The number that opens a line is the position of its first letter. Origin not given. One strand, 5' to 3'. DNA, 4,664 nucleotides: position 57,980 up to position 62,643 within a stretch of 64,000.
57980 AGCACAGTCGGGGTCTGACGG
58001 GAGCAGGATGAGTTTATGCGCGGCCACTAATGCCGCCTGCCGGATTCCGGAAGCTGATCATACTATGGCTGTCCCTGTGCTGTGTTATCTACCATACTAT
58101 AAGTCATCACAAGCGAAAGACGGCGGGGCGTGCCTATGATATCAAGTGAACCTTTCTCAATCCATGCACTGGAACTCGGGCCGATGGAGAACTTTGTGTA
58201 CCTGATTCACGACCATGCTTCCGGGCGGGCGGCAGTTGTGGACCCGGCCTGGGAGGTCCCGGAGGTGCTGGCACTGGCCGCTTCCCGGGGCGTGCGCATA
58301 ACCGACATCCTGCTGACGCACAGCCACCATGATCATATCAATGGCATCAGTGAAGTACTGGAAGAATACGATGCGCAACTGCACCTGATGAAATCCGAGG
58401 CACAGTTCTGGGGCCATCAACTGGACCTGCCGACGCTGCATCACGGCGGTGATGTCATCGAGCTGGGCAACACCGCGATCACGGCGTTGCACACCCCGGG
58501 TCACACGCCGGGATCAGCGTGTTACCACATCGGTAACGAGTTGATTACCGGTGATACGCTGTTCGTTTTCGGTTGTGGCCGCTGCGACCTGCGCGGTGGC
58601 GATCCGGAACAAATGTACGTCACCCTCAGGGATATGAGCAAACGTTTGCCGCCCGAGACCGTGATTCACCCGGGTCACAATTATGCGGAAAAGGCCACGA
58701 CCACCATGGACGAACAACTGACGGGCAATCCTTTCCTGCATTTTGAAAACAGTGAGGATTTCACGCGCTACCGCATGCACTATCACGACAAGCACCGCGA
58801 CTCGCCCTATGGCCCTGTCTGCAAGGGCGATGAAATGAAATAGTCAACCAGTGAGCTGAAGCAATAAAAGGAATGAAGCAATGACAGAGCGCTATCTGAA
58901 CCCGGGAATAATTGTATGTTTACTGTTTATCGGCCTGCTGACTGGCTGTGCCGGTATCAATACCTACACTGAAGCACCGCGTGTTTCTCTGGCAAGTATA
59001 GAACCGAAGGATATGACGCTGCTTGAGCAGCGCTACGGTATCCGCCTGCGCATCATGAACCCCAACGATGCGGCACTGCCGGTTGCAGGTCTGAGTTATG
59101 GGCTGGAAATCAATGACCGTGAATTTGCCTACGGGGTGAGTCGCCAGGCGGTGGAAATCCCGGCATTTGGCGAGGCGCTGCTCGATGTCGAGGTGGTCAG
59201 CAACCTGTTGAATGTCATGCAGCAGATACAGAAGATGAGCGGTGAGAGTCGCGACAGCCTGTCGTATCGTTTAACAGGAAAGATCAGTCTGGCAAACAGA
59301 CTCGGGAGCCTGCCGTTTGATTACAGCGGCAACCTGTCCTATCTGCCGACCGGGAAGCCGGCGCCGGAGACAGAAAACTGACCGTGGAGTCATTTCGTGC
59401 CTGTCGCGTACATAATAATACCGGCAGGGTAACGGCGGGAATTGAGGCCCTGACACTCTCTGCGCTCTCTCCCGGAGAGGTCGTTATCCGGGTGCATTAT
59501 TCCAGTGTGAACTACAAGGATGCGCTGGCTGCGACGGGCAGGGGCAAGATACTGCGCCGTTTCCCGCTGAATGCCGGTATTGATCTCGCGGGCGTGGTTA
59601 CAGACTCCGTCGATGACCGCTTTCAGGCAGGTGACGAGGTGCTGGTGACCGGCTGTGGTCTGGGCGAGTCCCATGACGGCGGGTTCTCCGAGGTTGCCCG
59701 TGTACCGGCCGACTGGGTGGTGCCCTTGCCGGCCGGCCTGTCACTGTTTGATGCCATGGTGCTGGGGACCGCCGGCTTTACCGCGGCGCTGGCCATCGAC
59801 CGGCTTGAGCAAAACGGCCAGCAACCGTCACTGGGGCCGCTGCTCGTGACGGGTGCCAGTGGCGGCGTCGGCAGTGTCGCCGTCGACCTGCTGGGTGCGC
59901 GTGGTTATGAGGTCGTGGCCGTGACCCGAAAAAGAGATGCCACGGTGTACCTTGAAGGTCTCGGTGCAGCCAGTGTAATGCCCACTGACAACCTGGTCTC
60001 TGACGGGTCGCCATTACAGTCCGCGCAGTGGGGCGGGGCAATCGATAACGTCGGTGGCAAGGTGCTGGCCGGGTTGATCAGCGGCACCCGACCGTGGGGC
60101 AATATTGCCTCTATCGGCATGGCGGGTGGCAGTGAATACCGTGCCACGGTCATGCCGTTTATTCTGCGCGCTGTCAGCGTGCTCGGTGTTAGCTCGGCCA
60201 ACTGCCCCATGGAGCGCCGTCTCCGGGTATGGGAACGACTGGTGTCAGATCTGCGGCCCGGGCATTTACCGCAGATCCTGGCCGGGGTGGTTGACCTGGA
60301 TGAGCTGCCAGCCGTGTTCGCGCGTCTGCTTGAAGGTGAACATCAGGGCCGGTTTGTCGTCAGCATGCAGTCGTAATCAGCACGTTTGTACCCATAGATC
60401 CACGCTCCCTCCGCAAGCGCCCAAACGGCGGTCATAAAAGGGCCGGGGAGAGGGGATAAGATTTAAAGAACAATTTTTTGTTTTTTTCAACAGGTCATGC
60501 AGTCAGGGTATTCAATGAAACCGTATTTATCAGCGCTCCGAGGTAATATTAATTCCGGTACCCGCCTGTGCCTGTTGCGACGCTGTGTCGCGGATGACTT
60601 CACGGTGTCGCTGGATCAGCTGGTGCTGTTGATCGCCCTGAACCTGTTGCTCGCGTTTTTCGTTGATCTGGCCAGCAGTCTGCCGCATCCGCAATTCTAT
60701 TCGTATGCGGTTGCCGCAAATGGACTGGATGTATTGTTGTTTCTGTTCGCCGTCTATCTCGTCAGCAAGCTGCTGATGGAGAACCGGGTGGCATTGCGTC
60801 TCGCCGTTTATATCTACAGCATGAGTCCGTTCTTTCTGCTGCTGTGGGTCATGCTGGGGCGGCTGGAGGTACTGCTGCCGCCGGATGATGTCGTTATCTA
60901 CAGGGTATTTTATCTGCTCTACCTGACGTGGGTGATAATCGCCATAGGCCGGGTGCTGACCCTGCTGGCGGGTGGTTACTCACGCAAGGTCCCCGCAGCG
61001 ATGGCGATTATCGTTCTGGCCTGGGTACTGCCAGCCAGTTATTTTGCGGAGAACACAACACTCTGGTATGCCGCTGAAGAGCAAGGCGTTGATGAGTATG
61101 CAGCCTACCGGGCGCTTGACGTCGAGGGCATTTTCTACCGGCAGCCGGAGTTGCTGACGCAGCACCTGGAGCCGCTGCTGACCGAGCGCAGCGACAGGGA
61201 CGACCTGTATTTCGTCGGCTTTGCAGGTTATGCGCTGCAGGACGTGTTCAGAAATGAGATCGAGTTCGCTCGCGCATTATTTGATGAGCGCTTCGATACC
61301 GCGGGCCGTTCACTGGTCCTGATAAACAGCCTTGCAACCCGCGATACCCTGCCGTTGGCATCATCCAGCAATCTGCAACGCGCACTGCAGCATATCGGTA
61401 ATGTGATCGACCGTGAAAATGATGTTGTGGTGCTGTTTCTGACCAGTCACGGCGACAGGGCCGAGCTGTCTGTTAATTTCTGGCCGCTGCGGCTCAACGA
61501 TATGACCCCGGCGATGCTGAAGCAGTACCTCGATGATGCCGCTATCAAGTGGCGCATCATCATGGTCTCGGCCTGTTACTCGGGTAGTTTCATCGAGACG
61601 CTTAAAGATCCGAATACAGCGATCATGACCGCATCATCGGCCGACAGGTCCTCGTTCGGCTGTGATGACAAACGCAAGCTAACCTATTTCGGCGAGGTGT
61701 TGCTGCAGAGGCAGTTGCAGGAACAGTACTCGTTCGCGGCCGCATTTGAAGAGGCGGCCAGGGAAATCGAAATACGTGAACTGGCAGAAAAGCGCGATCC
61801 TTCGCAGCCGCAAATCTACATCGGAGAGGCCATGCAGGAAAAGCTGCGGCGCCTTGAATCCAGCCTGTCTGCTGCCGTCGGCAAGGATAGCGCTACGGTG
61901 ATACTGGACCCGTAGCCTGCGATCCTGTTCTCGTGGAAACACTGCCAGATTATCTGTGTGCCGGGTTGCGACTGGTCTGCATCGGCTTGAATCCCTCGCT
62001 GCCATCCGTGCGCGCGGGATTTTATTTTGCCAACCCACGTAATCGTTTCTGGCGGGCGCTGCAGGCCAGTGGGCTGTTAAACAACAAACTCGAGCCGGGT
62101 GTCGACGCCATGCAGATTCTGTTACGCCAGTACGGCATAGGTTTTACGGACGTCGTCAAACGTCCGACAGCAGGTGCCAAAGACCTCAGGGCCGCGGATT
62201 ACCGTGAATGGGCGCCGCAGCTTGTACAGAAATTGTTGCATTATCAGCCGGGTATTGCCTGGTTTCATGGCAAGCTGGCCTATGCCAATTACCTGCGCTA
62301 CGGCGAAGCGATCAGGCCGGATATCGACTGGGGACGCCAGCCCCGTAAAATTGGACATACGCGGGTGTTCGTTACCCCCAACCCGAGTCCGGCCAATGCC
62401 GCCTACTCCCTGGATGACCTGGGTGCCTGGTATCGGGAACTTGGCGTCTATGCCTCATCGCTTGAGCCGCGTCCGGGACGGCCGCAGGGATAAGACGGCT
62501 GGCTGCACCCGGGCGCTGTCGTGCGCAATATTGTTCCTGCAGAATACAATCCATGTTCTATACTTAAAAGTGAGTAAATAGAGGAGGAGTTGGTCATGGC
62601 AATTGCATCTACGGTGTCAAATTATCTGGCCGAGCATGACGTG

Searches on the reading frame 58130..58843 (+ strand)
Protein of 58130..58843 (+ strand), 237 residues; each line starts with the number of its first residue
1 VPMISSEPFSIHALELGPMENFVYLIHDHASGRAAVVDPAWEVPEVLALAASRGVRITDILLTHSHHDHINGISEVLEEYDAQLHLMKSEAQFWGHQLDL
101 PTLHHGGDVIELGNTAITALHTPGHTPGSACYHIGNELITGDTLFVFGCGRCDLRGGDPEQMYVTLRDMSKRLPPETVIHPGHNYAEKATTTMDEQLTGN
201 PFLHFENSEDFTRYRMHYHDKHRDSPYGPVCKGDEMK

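Call 62: search_protein_families(library=pfam, proteins=[window:58130-58843:+], max_evalue=1e-8)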
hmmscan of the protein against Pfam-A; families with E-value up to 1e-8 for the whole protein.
window:58130-58843:+ (237 aa): 1 family
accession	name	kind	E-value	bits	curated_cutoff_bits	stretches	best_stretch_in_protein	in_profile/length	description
PF00753.33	Lactamase_B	-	2.9e-21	76.8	22.7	1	18-183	3-196/196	Metallo-beta-lactamase superfamily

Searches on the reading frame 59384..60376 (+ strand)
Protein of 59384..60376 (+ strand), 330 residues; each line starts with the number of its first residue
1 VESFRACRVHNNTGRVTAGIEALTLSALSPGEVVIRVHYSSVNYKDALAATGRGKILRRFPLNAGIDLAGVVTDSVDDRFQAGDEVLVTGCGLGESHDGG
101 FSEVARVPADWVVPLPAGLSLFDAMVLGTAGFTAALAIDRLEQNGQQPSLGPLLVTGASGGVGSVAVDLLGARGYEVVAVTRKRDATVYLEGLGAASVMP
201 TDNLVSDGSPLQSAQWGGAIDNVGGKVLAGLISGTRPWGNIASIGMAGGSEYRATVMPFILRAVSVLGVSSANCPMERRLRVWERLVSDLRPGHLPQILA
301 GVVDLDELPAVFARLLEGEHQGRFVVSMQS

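Call 62: search_protein_families(library=pfam, proteins=[window:59384-60376:+], max_evalue=1e-8)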
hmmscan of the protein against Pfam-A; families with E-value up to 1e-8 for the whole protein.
window:59384-60376:+ (330 aa): 2 families
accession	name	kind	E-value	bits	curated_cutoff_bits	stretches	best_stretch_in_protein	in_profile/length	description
PF08240.17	ADH_N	-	3.3e-14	53.4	23.5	1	30-116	2-103/104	Alcohol dehydrogenase GroES-like domain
PF00107.32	ADH_zinc_N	-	2e-10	41.2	31.8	1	161-275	1-117/129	Zinc-binding dehydrogenase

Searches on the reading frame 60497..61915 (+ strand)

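Call 62: search_protein_families(library=pfam, proteins=[window:60497-61915:+], max_evalue=1e-8)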
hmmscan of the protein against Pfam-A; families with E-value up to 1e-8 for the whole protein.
window:60497-61915:+ (472 aa): 1 family
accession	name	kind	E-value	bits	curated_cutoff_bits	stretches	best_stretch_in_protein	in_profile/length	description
PF01650.23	Peptidase_C13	-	2.3e-25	90.1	22.8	1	301-446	100-255/258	Peptidase C13 family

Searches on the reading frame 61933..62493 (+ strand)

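Call 62: search_protein_families(library=pfam, proteins=[window:61933-62493:+], max_evalue=1e-8)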
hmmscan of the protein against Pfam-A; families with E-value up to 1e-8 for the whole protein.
window:61933-62493:+ (186 aa): 1 family
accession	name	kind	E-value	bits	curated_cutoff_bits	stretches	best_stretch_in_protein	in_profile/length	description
PF03167.25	UDG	-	1.2e-18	68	24.3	1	5-160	1-127/141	Uracil DNA glycosylase superfamily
